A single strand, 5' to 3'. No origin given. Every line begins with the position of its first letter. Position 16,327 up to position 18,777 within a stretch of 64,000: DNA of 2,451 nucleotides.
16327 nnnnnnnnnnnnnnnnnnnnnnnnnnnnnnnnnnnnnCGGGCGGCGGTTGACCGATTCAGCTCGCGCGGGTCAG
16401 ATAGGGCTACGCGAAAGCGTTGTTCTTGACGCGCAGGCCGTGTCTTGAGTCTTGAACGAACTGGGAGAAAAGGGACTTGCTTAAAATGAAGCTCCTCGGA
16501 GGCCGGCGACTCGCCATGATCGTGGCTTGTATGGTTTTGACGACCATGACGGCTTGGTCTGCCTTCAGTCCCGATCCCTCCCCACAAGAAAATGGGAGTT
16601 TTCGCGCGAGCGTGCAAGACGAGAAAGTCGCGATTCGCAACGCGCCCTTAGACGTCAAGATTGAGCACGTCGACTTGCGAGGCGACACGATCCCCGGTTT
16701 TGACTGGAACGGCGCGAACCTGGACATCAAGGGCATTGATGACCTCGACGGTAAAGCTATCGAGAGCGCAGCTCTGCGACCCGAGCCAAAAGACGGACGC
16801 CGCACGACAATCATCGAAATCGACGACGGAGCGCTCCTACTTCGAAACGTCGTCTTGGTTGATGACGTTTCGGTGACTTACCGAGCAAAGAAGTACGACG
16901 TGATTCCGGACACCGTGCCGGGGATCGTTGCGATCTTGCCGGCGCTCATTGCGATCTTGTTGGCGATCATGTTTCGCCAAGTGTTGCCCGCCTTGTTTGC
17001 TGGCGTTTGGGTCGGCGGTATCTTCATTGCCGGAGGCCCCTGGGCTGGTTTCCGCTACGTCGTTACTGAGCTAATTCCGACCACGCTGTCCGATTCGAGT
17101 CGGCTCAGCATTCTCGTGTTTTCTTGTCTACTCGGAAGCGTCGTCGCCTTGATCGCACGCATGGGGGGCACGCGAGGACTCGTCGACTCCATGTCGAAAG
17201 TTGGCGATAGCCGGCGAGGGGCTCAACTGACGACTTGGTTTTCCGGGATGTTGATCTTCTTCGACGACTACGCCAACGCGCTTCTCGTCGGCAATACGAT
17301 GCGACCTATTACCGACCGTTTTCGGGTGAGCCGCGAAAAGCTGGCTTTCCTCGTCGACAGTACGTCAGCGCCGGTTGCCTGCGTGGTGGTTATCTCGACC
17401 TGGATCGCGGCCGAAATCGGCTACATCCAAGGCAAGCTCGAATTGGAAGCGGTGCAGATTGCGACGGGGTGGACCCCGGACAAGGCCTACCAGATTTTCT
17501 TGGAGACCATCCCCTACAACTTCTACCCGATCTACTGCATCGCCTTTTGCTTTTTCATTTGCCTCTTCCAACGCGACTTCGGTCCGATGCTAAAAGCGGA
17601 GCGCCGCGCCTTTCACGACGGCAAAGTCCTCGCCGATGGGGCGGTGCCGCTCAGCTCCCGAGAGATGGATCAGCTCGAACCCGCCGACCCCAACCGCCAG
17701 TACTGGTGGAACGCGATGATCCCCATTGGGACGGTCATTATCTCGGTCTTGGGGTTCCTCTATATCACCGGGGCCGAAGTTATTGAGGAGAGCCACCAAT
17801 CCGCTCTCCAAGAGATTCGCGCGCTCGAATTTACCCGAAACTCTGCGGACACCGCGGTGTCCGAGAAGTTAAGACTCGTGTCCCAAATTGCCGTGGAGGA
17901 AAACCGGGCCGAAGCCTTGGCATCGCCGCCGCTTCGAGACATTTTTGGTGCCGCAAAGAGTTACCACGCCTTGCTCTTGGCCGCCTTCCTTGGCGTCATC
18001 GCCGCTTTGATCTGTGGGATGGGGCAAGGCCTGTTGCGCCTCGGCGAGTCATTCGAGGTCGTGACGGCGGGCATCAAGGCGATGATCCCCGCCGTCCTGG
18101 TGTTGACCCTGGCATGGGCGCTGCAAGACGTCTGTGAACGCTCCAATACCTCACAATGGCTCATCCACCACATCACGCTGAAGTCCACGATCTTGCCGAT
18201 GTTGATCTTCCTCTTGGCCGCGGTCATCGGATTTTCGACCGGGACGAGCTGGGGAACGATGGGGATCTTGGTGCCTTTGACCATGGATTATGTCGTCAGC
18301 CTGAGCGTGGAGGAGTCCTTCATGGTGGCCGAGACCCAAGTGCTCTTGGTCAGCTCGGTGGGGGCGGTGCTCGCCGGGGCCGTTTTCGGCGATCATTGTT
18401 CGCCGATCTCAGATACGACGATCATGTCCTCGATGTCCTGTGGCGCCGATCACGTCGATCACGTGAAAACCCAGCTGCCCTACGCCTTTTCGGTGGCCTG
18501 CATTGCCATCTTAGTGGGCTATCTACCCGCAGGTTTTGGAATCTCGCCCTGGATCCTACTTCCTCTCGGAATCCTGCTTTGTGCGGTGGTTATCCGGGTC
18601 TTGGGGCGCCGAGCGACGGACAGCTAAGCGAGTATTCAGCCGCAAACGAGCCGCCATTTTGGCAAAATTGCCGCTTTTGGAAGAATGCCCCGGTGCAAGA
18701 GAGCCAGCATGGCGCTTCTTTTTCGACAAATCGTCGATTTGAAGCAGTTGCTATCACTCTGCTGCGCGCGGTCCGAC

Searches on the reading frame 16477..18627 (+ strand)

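Call 27: search_protein_families(library=pfam, proteins=[window:16477-18627:+], max_evalue=0.00001)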
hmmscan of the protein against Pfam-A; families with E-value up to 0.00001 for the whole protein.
window:16477-18627:+ (716 aa): 1 family
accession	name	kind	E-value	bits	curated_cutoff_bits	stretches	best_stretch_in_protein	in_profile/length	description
PF03553.21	Na_H_antiporter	-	3.1e-49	168.3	23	2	491-683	119-299/303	Na+/H+ antiporter family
